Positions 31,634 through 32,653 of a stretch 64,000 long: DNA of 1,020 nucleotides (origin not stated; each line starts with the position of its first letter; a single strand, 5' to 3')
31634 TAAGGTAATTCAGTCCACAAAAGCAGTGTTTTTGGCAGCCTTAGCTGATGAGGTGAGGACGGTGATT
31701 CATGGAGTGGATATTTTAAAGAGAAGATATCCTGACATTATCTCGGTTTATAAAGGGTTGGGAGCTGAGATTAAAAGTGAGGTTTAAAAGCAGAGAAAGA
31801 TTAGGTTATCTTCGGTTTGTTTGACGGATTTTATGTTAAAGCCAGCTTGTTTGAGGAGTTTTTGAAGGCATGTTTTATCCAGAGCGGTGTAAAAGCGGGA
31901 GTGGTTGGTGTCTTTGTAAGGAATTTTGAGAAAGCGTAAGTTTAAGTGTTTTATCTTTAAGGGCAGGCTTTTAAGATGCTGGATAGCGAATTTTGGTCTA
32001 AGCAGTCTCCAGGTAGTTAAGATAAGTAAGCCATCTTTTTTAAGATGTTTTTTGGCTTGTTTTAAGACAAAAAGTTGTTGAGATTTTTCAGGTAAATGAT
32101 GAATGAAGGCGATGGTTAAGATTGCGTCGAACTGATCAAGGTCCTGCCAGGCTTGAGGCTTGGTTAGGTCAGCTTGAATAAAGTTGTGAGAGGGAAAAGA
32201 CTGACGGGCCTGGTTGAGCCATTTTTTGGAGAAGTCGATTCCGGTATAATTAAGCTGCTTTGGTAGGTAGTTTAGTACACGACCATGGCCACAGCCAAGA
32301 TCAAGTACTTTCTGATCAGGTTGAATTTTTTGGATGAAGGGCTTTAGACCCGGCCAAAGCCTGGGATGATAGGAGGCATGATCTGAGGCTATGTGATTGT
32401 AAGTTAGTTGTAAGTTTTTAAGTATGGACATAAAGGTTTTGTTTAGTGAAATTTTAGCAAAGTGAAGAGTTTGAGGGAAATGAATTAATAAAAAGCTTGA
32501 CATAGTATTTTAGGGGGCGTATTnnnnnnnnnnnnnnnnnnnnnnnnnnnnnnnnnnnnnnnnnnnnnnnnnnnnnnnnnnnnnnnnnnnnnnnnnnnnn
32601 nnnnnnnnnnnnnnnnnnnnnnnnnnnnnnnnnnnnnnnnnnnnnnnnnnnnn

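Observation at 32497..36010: AbiEi/AbiEii module abutting a bacterial Elp3 homologue and a papain-like protein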

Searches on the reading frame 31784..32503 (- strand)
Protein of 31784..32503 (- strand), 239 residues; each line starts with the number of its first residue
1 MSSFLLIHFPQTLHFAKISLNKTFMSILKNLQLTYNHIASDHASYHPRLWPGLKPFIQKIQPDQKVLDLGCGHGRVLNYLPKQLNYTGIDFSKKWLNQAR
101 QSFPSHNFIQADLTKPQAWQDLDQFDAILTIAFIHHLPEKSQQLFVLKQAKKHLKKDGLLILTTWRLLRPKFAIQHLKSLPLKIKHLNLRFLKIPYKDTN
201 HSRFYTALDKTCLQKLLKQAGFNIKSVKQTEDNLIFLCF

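Call 3: search_protein_families(library=pfam, proteins=[window:31784-32503:-], max_evalue=0.01)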
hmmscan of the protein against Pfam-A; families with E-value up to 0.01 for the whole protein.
window:31784-32503:- (239 aa): 13 families
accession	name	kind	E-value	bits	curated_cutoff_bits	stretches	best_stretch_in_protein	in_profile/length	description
PF13489.12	Methyltransf_23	-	7.9e-19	68.4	27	1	54-226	14-163/164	Methyltransferase domain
PF08242.18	Methyltransf_12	-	3.1e-16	60.4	30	1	67-160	1-98/98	Methyltransferase domain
PF13649.12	Methyltransf_25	-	6.2e-16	59.3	27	1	66-158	1-97/97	Methyltransferase domain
PF08241.18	Methyltransf_11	-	1.6e-15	57.9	21.2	1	67-162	1-95/95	Methyltransferase domain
PF13847.12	Methyltransf_31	-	8.3e-15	55.2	27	1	62-181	3-119/145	Methyltransferase domain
PF02353.26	CMAS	-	1.2e-11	44.9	27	1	59-172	59-174/273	Mycolic acid cyclopropane synthetase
PF05175.20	MTS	-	2.1e-07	31.2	23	1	57-172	24-148/170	Methyltransferase small domain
PF07021.18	MetW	-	4.1e-05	23.7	21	1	58-115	9-66/193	Methionine biosynthesis protein MetW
PF01728.25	FtsJ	-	0.00023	21.6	24.1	1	60-166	19-141/181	FtsJ-like methyltransferase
PF08003.17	Methyltransf_9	-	0.00028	20.4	23.8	1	49-164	103-219/315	Protein of unknown function (DUF1698)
PF02254.24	TrkA_N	-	0.0015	19.3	23.8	1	71-154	4-87/116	TrkA-N domain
PF01209.24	Ubie_methyltran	-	0.0036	17.1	20.1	1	48-163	33-153/233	ubiE/COQ5 methyltransferase family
PF11968.14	Bmt2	-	0.0067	16.7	20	1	114-237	96-190/221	25S rRNA (adenine(2142)-N(1))-methyltransferase, Bmt2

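Call 5: search_protein_families(library=padloc, proteins=[window:31784-32503:-], max_evalue=1)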
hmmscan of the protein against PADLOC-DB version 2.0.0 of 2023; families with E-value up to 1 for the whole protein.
window:31784-32503:- (239 aa): 1 family
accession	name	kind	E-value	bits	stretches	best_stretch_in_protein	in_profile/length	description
PDLC04134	mad2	-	6.9e-17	59.4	1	59-168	288-400/492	mads_2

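Call 6: search_protein_families(library=ncbifam, proteins=[window:31784-32503:-], max_evalue=0.1)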
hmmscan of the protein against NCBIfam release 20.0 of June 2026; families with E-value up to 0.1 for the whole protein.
window:31784-32503:- (239 aa): 47 families (the best 25 are shown)
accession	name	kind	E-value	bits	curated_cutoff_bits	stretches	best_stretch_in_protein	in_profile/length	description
NF045667.1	MTase_DVU1556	equivalog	2e-15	56.8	155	1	59-230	19-168/213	DVU_1556 family methyltransferase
NF043040.1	corrin_prot_MT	hypoth_equivalog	6.4e-14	51.9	180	1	57-193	35-176/216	corrinoid protein-associated methyltransferase CpaM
NF008686.0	PRK11705.1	equivalog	1.9e-10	40.3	400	1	59-164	164-267/383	cyclopropane fatty acyl phospholipid synthase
NF002463.0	PRK01683.1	equivalog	3.1e-10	40.1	297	1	62-160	31-126/258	trans-aconitate 2-methyltransferase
TIGR02072.1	BioC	equivalog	3.8e-10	40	184.95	1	58-165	28-135/244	malonyl-ACP O-methyltransferase BioC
TIGR01983.1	UbiG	equivalog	5.6e-09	35.6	102.95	1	60-164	48-153/228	bifunctional 2-polyprenyl-6-hydroxyphenol methylase/3-demethylubiquinol 3-O-methyltransferase UbiG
NF001244.0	PRK00216.1-5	equivalog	1.4e-07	31.1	216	1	61-160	47-151/236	bifunctional demethylmenaquinone methyltransferase/2-methoxy-6-polyprenyl-1,4-benzoquinol methylase UbiE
NF040660.1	mycolic_MTase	equivalog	2e-07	30.9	390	1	60-230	58-224/283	cyclopropane mycolic acid synthase family methyltransferase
NF053839.1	CPFASynBruc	equivalog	4.4e-07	29.2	600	1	59-164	171-278/410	cyclopropane fatty acid synthase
TIGR01934.1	MenG_MenH_UbiE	subfamily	1.5e-06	27.6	158.35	1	57-161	32-140/223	ubiquinone/menaquinone biosynthesis methyltransferase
TIGR02081.1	metW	equivalog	1.8e-06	27.6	189.5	1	57-131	8-82/194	methionine biosynthesis protein MetW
NF010703.0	PRK14103.1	equivalog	3.1e-06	26.8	320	1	59-145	27-110/256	trans-aconitate 2-methyltransferase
TIGR04345.1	ovoA_Cterm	equivalog_domain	3.6e-06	26.7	170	1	40-100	20-80/242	putative 4-mercaptohistidine N1-methyltransferase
NF045823.1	PthPhpthDimycoMt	equivalog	4.1e-06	26.2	300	1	64-167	68-171/256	phthiotriol/phenolphthiotriol dimycocerosates methyltransferase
NF045825.1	FAmtase_mtf2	equivalog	5.1e-06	25.9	400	1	64-167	60-163/248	fatty-acid O-methyltransferase Mtf2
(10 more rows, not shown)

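Call 16: search_solved_structures(query=window:31784-32503:-, max_evalue=0.001, show_alignments=2)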
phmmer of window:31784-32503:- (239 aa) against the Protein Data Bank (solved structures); distinct sequences matched with E-value up to 0.001: 27.
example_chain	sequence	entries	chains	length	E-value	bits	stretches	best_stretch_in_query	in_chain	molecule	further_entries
1kp9_A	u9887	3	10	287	4.6e-07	32.9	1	60-194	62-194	CYCLOPROPANE-FATTY-ACYL-PHOSPHOLIPID SYNTHASE 1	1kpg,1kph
5cm2_Z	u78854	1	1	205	1.9e-06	30.8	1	48-168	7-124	TRNA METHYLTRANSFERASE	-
3cgg_A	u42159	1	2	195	5.2e-06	29.4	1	63-132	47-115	SAM-dependent methyltransferase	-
6bqc_A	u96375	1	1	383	1.5e-05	27.9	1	56-164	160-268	Cyclopropane-fatty-acyl-phospholipid synthase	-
3l8d_A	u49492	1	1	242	2e-05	27.5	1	55-162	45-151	Methyltransferase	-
6mro_A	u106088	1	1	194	2.5e-05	27.2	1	59-161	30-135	methyl transferase from Methanosarcina acetivorans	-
3ccf_A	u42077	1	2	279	2.7e-05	27.1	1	43-152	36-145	Cyclopropane-fatty-acyl-phospholipid synthase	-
5wp5_A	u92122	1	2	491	6e-05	25.9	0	54-165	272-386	Phosphomethylethanolamine N-methyltransferase 2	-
1tpy_A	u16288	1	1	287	7.7e-05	25.6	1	60-184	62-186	methoxy mycolic acid synthase 2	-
1ve3_A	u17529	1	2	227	8.8e-05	25.4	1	44-171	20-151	hypothetical protein PH0226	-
5wp4_A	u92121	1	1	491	0.00012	25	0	54-161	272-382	Phosphoethanolamine N-methyltransferase 1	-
3dtn_A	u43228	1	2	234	0.00012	25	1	64-161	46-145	Putative Methyltransferase MM_2633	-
3bus_A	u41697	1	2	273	0.00013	24.8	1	60-170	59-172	Methyltransferase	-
9dg8_A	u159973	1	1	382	0.00015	24.6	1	59-161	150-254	Tetrahydroprotoberberine N-methyltransferase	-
9dg7_A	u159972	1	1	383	0.00015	24.6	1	59-161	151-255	Tetrahydroprotoberberine N-methyltransferase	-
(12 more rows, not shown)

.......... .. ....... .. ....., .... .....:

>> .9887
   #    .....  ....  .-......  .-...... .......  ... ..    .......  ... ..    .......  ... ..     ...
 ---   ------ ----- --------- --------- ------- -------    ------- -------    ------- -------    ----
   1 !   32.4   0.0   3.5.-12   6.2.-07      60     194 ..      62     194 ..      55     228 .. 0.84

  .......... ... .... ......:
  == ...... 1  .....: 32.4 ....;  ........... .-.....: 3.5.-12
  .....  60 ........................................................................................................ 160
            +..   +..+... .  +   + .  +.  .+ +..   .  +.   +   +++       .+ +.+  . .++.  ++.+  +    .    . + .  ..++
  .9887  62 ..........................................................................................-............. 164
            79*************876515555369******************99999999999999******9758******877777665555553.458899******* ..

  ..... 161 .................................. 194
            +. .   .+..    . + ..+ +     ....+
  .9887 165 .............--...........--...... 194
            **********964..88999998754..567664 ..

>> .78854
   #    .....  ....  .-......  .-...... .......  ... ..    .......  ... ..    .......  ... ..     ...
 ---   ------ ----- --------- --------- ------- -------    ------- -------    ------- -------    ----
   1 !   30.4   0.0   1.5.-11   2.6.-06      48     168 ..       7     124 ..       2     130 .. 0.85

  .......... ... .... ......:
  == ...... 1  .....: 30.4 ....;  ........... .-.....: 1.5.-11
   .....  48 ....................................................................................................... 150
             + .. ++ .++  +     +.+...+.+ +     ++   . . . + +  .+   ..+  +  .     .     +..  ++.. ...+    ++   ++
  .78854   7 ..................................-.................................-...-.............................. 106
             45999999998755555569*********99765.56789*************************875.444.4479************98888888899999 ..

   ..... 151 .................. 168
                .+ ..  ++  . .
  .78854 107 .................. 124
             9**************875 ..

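Call 23: search_solved_structures(query=A2, max_evalue=0.00001, show_alignments=2)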
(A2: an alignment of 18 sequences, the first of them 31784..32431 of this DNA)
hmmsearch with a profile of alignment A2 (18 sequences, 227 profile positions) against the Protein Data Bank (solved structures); distinct sequences matched with E-value up to 0.00001: 128 (the best 60 are shown).
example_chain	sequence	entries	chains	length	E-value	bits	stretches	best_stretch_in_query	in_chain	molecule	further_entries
5cm2_Z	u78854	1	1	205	7.3e-27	97.4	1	23-212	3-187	TRNA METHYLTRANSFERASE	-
5wp4_A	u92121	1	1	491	2e-19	73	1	37-143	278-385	Phosphoethanolamine N-methyltransferase 1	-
5wp5_A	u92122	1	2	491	2.2e-19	72.9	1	36-143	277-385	Phosphomethylethanolamine N-methyltransferase 2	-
1ve3_A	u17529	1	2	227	3.4e-18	69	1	14-203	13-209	hypothetical protein PH0226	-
3l8d_A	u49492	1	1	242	6.4e-17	64.9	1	8-142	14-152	Methyltransferase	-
3sm3_A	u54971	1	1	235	1.5e-16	63.6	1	36-213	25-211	SAM-dependent methyltransferases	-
3dtn_A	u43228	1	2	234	7.5e-15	58.1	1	7-140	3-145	Putative Methyltransferase MM_2633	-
9un4_A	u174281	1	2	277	1.1e-14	57.6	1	38-203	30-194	Juvenile hormone acid O-methyltransferase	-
3bus_A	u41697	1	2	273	1.3e-14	57.3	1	32-147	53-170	Methyltransferase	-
4r6w_A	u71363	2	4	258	1.9e-14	56.7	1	19-164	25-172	Phosphoethanolamine N-methyltransferase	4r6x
3ccf_A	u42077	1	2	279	2.4e-14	56.4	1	20-140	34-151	Cyclopropane-fatty-acyl-phospholipid synthase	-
2gh1_A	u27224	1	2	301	7.4e-14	54.8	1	35-141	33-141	Methyltransferase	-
3gu3_A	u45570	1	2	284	7.6e-14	54.8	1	36-141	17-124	Methyltransferase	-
4ine_A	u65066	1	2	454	1.3e-13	54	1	37-145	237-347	Protein PMT-2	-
1ri1_A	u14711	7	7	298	1.9e-13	53.5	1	7-183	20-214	mRNA CAPPING ENZYME | mRNA cap guanine-N7 methyltransferase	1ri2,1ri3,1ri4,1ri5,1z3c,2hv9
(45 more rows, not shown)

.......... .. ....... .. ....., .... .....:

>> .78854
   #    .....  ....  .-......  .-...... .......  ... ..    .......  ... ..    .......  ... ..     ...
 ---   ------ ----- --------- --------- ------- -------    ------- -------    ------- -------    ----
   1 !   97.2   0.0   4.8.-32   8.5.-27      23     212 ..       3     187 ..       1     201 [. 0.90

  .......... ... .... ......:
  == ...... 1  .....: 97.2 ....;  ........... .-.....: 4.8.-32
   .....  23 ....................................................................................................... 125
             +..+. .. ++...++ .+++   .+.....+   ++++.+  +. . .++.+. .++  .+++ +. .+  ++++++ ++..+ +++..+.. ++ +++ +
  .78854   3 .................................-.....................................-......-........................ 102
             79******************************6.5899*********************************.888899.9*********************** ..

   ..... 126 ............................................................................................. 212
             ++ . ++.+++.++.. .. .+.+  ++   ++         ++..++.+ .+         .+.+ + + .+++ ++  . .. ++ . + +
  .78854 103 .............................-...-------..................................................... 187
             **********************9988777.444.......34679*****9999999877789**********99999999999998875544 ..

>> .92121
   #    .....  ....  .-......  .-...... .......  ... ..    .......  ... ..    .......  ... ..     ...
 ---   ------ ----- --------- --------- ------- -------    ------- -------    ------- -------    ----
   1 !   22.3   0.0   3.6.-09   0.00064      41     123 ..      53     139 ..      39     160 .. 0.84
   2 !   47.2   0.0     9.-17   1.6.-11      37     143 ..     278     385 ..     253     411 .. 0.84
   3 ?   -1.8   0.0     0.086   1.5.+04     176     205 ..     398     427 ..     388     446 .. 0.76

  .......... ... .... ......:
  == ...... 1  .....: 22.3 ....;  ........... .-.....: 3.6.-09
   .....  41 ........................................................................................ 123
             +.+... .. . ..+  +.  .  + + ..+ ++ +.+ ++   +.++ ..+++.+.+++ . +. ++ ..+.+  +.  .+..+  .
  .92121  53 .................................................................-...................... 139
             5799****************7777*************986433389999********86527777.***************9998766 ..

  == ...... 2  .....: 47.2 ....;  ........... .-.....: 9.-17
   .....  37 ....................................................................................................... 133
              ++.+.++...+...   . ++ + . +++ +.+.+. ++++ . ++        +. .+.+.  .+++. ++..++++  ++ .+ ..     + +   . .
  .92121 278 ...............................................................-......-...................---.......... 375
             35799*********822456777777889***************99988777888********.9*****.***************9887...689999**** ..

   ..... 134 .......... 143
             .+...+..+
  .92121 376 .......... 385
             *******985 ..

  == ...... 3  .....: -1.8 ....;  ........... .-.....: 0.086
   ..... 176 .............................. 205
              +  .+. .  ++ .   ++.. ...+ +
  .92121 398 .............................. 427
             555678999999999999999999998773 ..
